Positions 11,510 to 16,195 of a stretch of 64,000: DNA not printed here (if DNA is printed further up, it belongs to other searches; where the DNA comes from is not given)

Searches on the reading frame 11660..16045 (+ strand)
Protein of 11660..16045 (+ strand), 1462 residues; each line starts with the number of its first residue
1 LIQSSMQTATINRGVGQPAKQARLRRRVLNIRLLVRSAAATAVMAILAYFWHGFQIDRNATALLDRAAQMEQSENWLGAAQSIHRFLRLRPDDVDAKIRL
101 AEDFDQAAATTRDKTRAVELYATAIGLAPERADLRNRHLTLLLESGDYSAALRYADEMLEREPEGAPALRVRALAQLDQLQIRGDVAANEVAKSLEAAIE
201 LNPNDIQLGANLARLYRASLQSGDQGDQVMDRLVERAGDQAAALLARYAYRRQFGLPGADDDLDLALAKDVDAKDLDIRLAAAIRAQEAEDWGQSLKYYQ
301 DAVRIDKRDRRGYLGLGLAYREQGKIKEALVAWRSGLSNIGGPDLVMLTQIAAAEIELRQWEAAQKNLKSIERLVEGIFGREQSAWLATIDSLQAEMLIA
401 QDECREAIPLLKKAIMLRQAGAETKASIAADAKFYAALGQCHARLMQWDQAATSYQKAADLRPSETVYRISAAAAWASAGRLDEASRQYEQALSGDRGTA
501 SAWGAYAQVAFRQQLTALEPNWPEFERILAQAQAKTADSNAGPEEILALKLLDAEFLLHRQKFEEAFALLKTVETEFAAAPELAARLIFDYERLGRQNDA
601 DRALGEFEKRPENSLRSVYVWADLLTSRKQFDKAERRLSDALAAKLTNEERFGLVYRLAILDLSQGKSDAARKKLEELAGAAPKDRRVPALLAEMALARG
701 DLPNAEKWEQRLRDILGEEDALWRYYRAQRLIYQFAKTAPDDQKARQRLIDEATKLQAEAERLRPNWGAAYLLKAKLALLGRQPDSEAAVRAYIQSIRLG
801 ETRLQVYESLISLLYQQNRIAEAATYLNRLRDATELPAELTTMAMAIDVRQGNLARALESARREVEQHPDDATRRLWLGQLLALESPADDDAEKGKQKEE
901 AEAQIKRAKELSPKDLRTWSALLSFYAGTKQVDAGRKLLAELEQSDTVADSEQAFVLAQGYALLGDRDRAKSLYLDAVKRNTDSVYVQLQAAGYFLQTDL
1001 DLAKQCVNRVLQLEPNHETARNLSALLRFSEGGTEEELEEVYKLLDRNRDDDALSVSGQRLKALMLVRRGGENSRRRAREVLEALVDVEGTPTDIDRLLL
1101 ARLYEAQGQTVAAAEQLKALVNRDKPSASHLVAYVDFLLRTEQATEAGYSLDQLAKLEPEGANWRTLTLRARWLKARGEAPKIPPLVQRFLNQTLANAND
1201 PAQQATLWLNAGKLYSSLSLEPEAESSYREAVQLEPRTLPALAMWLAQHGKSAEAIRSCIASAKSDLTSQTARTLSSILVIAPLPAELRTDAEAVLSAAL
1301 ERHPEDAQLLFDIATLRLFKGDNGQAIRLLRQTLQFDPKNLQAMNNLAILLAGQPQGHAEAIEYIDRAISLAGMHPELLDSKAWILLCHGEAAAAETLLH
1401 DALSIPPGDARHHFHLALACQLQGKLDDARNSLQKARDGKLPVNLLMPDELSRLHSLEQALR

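Call 46: search_protein_families(library=pfam, proteins=[window:11660-16045:+], max_evalue=0.0001)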
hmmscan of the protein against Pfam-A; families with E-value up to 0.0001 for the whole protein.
window:11660-16045:+ (1462 aa): 14 families
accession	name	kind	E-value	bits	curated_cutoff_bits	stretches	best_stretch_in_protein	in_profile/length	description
PF13432.12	TPR_16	-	2.7e-26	92.1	32.7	1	656-714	1-59/65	Tetratricopeptide repeat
PF13428.12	TPR_14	-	8.7e-21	72.8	23.5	0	1376-1417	1-42/44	Tetratricopeptide repeat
PF14559.12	TPR_19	-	5.6e-20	71.9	25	0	1321-1383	5-66/68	Tetratricopeptide repeat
PF07719.23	TPR_2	-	2.4e-16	58.9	27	0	432-464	1-33/34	Tetratricopeptide repeat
PF00515.34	TPR_1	-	1.6e-15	56.6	27.8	0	432-464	1-33/34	Tetratricopeptide repeat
PF23914.1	TPR_CcmH_CycH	-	8.4e-15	55.4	42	0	1292-1367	69-146/158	Cytochrome c-type biogenesis protein H TPR domain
PF13431.12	TPR_17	-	9e-14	51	24.4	0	1298-1327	4-33/34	Tetratricopeptide repeat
PF12895.13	ANAPC3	-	3.3e-12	46.9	27.2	0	1359-1436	6-82/82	Anaphase-promoting complex, cyclosome, subunit 3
PF13181.12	TPR_8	-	1.6e-11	43.8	25.7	0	1205-1237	1-33/34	Tetratricopeptide repeat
PF13414.12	TPR_11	-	1.5e-10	41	26.8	0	291-324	9-42/42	TPR repeat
PF13424.12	TPR_12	-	3.4e-08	34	30.1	0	1299-1337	36-75/77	Tetratricopeptide repeat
PF25058.1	ARM_TT21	-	1e-06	29.2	27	0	393-460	12-85/155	Tetratricopeptide repeat protein 21 ARM repeat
PF25064.1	ARM_TT21_5th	-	1.3e-06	29.2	27.8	0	1313-1353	7-47/117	TT21 fifth ARM repeats domain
PF04733.20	Coatomer_E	-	3.7e-06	27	21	0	525-575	82-130/290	Coatomer epsilon subunit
